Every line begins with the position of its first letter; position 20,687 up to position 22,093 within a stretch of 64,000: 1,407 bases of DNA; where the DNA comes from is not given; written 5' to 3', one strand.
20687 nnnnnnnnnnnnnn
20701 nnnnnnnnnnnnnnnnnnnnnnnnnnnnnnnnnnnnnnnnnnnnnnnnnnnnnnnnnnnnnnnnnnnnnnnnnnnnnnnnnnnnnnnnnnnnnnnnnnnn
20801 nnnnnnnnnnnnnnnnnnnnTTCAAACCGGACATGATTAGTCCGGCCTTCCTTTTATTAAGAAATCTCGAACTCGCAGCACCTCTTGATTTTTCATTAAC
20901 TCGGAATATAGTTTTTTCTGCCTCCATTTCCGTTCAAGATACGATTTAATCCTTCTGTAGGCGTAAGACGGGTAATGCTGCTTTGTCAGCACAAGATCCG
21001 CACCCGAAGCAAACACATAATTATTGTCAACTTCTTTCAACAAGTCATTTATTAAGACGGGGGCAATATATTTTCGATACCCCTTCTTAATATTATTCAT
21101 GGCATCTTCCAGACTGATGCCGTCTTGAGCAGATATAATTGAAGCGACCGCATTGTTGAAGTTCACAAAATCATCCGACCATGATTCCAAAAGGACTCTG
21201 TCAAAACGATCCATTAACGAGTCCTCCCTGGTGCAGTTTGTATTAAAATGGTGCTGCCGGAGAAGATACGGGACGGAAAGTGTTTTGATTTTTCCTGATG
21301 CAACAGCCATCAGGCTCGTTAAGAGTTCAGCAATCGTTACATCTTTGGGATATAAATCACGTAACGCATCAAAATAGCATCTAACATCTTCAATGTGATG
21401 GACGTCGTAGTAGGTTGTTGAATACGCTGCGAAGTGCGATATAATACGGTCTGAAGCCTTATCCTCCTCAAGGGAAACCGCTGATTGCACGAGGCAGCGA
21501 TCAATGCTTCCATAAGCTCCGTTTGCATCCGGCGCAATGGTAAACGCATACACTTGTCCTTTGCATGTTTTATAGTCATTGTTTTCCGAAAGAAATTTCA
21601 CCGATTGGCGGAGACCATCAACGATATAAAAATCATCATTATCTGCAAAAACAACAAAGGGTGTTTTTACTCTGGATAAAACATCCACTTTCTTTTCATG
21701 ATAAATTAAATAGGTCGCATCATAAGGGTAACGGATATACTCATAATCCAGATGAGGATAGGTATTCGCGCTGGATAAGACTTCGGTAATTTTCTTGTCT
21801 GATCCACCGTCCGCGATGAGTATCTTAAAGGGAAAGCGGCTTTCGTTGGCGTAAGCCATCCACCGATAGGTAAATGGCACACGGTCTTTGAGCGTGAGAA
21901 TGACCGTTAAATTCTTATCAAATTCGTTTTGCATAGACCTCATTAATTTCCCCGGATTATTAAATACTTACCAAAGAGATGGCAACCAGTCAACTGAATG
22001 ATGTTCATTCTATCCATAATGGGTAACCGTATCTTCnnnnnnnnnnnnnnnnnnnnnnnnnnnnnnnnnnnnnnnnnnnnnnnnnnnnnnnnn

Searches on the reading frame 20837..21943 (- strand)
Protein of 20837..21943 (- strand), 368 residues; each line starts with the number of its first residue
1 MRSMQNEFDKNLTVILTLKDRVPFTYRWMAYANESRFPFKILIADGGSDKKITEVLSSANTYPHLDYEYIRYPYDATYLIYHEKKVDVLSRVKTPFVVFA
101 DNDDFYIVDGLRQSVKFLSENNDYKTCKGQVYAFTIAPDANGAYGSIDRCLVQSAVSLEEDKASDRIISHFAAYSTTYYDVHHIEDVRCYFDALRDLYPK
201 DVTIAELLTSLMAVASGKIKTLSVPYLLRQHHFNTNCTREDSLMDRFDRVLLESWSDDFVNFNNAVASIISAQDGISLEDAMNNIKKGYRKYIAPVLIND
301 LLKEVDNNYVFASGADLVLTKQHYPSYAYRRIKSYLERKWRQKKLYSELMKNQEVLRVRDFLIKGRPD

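Call 4: search_protein_families(library=pfam, proteins=[window:20837-21943:-], max_evalue=0.1)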
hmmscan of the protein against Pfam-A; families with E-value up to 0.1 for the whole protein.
window:20837-21943:- (368 aa): 3 families
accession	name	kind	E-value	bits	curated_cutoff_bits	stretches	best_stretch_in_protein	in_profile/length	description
PF10111.15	Glyco_tranf_2_2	-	0.015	15.2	27.3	1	39-118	30-106/276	Glycosyltransferase like family 2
PF00535.33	Glycos_transf_2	-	0.029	14.8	23.3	0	36-123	25-108/168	Glycosyl transferase family 2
PF15907.11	Itfg2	-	0.062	13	27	0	83-130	254-301/330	Integrin-alpha FG-GAP repeat-containing protein 2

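Call 5: search_protein_families(library=ncbifam, proteins=[window:20837-21943:-], max_evalue=0.1)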
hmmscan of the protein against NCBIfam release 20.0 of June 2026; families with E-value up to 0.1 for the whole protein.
window:20837-21943:- (368 aa): 1 family
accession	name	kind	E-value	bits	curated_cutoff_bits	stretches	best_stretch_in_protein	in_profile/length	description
TIGR04440.1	glyco_TIGR04440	domain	2.2e-51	174.7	70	1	11-230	1-215/215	TIGR00180 family glycosyltransferase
